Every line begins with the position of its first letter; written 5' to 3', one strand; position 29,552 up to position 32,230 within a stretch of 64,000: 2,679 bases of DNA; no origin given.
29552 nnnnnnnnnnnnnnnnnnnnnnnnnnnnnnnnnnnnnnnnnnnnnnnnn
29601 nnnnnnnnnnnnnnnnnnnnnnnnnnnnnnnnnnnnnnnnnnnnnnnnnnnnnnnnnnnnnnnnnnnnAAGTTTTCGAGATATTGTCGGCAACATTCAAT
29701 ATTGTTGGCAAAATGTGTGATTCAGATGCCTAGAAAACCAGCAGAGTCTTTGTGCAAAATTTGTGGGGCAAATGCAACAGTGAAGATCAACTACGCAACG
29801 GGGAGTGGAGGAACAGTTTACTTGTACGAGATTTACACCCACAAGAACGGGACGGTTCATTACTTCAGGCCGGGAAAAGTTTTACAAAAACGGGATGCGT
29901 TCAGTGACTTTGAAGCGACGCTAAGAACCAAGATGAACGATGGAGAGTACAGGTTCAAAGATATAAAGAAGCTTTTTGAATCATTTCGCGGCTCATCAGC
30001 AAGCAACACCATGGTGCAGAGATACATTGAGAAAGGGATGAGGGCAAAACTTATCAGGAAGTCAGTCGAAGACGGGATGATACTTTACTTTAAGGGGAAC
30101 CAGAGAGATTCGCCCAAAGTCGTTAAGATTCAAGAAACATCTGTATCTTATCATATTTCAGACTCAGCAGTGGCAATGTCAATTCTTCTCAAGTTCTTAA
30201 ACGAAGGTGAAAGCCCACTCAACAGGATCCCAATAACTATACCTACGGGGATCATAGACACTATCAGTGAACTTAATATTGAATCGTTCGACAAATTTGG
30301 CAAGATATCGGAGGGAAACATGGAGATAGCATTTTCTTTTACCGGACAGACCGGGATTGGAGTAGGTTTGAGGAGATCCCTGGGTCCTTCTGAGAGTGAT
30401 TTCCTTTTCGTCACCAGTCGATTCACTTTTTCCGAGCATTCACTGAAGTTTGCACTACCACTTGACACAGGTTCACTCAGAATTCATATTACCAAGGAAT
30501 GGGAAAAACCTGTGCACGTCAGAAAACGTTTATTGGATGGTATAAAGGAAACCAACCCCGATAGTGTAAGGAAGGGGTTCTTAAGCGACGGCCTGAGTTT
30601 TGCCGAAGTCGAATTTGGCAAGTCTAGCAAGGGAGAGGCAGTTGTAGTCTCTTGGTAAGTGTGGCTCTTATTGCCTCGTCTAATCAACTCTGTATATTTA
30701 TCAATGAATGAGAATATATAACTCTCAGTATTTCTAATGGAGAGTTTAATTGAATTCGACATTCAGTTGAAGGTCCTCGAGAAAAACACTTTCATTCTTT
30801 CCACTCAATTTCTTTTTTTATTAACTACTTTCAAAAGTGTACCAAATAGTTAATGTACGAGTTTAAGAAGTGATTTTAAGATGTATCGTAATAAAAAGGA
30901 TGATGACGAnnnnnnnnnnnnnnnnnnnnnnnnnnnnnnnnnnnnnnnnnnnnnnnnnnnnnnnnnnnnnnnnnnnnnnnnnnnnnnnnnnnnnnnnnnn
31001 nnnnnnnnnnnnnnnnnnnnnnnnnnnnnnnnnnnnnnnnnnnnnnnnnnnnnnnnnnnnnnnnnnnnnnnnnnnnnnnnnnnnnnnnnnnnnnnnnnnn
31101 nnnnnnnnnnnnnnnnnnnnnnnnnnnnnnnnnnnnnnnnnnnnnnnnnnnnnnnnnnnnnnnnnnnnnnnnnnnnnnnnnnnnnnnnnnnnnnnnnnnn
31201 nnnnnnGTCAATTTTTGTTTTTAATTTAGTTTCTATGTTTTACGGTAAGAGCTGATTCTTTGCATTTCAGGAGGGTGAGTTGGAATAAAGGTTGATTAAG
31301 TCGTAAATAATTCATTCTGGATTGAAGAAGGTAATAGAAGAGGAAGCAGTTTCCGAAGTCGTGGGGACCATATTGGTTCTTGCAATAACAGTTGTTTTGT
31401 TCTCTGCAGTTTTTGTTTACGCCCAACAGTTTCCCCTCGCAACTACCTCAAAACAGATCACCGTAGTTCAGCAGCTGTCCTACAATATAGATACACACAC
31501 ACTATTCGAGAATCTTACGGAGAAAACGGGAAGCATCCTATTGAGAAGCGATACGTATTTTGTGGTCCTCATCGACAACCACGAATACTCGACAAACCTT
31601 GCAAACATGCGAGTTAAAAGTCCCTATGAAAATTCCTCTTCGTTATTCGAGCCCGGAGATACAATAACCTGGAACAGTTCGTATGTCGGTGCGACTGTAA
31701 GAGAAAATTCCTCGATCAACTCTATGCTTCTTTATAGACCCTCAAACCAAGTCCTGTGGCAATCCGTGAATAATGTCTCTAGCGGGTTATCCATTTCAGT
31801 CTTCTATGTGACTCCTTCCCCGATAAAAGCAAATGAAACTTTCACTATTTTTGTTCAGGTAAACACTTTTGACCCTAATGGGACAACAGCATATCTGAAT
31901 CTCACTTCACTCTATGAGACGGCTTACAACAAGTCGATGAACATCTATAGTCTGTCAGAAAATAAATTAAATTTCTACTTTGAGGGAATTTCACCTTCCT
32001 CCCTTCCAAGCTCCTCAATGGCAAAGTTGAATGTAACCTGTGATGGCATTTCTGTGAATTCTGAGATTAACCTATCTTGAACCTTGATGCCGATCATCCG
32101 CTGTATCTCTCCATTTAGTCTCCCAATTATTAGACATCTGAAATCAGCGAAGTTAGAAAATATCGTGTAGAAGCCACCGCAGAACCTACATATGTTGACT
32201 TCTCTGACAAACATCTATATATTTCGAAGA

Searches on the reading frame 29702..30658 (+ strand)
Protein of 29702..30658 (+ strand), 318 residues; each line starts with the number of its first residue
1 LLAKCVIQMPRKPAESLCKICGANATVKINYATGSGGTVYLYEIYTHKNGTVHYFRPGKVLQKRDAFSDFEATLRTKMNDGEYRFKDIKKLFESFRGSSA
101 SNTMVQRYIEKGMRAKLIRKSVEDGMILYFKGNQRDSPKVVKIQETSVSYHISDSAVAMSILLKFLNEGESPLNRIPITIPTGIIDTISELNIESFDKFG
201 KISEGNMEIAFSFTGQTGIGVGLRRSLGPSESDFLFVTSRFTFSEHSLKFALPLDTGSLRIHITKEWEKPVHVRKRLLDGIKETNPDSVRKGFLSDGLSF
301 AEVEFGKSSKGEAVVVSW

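Call 6: search_protein_families(library=pfam, proteins=[window:29702-30658:+], max_evalue=0.1)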
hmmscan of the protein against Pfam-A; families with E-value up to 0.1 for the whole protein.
window:29702-30658:+ (318 aa): 1 family
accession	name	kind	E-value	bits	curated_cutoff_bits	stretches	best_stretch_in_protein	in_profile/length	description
PF24612.2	Ig_TgrO1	-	0.076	13.7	27.9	0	164-198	18-52/81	TgrO1-like, immunoglobulin-like domain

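Call 37: find_homologous_proteins(query=window:29702-30658:+, max_evalue=0.001)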
Query window:29702-30658:+ (318 aa): 4 proteins with E <= 0.001 among 923 candidates.
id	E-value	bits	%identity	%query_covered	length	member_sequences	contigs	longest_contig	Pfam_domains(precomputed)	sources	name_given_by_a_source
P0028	4.2e-190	648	95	97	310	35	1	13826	-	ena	-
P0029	2.8e-182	623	94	97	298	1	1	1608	-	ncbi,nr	ncbi:MAG: hypothetical protein LVQ96_08800 [Thermoplasmatales archaeon]|nr:hypothetical protein [The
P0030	6.4e-96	339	51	97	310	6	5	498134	-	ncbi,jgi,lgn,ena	jgi:hypothetical protein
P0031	1.6e-74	269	41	97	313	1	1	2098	-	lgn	-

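Call 50: search_protein_families(library=ncbifam, proteins=[window:29726-30658:+], max_evalue=0.1)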
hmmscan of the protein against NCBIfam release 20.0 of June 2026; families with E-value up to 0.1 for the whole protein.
window:29726-30658:+ (310 aa): 0 families

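Call 51: search_protein_families(library=padloc, proteins=[window:29726-30658:+], max_evalue=0.1)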
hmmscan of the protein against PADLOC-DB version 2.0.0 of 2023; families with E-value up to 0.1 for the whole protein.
window:29726-30658:+ (310 aa): 0 families

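Call 88: predict_structure(alignment_id=A6)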
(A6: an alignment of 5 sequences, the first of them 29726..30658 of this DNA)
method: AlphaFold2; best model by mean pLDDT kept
length: 310 residues; sequences in the alignment: 5
mean_pLDDT: 79.5   pTM: 0.55
mean pLDDT of the five models: 79.5, 77.1, 73.8, 71.5, 64.7
residues with pLDDT >= 90: 55; 70-90: 204; 50-70: 33; < 50: 18
segments of 3 or more residues with pLDDT < 50: 1-4, 51-56, 126-131
pLDDT, mean of each block of 10 residues (from residue 1): 58 81 61 76 76 49 79 87 86 86 79 86 60 82 89 90 80 78 86 85 73 84 90 83 81 87 77 76 86 89 81
secondary structure, 60 per line:
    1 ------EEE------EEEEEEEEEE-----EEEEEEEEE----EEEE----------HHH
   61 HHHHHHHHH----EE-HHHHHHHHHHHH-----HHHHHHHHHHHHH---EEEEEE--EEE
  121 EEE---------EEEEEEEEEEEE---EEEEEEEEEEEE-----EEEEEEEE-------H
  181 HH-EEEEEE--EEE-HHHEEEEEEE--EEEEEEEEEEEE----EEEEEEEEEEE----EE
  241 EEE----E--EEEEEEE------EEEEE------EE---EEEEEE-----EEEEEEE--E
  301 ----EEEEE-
elements in order: E7-9 E16-25 E31-39 E44-47 H58-69 H77-88 H94-106 E110-115 E118-123 E133-144 E148-159 E165-172 E184-189 E192-194 E199-205 E208-219 E224-234 E239-243 E251-257 E264-268 E280-285 E291-297 E305-309
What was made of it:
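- On Winged-helix DNA-binding fold (structural class): B2 has the same secondary-structure pattern (call 88).
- B2 has the same architecture, at pLDDT 79.5 (call 88).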

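Call 91: fold_search(model_id=the predicted structure, library=pdb)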
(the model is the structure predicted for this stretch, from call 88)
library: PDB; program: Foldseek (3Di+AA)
matches with E <= 10: 1678; with E <= 0.001: 162
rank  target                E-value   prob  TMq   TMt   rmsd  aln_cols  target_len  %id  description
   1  6s7o_E                2.6e-08  1.00  0.40  0.24   6.5       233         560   11  Cryo-EM structure of human oligosaccharyltransferase complex OST-A (released 2019-12-18)
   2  8pn9_E                5.7e-08  1.00  0.41  0.25   6.2       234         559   10  Structure of human oligosaccharyltransferase OST-A complex bound to NGI-1 (released 2024-05-08)
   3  6s7t_E                1.3e-07  1.00  0.40  0.31   6.5       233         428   11  Cryo-EM structure of human oligosaccharyltransferase complex OST-B (released 2019-12-18)
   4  6ezn_A                1.5e-07  1.00  0.40  0.30   7.0       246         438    8  Cryo-EM structure of the yeast oligosaccharyltransferase (OST) complex (released 2018-01-17)
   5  8b6l_O                1.5e-07  1.00  0.40  0.24   6.7       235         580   10  Subtomogram average of the human Sec61-TRAP-OSTA-translocon (released 2022-12-07)
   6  4p8q_B                4.0e-07  1.00  0.33  0.14   8.2       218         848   14  Crystal Structure of Human Insulin Regulated Aminopeptidase with Alanine in Active Site (released 2014-12-03)
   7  4z7i_B                5.2e-07  1.00  0.35  0.15   8.0       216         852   14  Crystal structure of insulin regulated aminopeptidase in complex with ligand (released 2015-08-26)
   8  7nup_A                9.1e-07  1.00  0.36  0.14   5.1       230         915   12  Endoplasmic reticulum aminopeptidase 2 complexed with a mixed hydroxamic and sulfonyl ligand (released 2022-06-22)
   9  8cgp_B                9.6e-07  1.00  0.35  0.15   5.5       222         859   13  Insulin regulated aminopeptidase (IRAP) in complex with an allosteric aryl sulfonamide inhibitor (released 2024-01-31)
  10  4pj6_B                1.0e-06  1.00  0.35  0.14   7.9       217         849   13  Crystal Structure of Human Insulin Regulated Aminopeptidase with Lysine in Active Site (released 2014-12-03)
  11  5mj6_A                1.0e-06  1.00  0.35  0.14   5.6       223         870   13  Ligand-induced conformational change of Insulin-regulated aminopeptidase: insights on catalytic mechanism and active s (released 2017-04-05)
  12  5j6s_B                1.2e-06  1.00  0.36  0.14   5.8       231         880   12  Crystal structure of Endoplasmic Reticulum Aminopeptidase 2 (ERAP2) in complex with a hydroxamic derivative ligand (released 2017-03-15)
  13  7nsk_B                1.3e-06  1.00  0.37  0.15   4.8       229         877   11  Endoplasmic reticulum aminopeptidase 2 complexed with a hydroxamic ligand (released 2022-06-22)
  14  7nup_D                1.3e-06  1.00  0.35  0.14   7.9       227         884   12  Endoplasmic reticulum aminopeptidase 2 complexed with a mixed hydroxamic and sulfonyl ligand (released 2022-06-22)
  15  7nup_C                1.3e-06  1.00  0.33  0.13   8.3       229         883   13  Endoplasmic reticulum aminopeptidase 2 complexed with a mixed hydroxamic and sulfonyl ligand (released 2022-06-22)
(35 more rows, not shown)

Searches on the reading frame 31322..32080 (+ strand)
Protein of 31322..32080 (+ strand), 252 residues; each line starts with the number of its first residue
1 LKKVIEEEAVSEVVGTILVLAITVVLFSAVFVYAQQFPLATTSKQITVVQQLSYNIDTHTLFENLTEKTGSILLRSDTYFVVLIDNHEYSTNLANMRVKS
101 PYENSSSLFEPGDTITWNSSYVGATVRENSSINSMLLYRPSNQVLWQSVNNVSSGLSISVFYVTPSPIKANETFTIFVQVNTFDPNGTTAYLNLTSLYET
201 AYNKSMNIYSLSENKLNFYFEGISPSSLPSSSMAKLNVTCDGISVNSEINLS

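Call 28: search_protein_families(library=pfam, proteins=[window:31322-32080:+], max_evalue=0.01)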
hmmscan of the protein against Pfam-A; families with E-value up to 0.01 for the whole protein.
window:31322-32080:+ (252 aa): 1 family
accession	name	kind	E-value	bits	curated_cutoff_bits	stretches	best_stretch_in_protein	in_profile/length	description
PF07790.16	Pilin_N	-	1.1e-08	36.2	25.2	1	8-82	1-73/78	Archaeal Type IV pilin, N-terminal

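Call 50: search_protein_families(library=ncbifam, proteins=[window:31322-32080:+], max_evalue=0.1)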
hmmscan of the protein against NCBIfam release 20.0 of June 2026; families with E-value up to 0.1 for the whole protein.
window:31322-32080:+ (252 aa): 2 families
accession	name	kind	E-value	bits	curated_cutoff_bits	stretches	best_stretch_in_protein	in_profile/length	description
TIGR02537.2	arch_flag_Nterm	domain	1.6e-07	30.7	20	1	7-36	2-31/33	archaellin/type IV pilin N-terminal domain-containing protein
NF046073.1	UpsA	equivalog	0.00042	20.5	130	1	8-117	2-100/136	pilin subunit UpsA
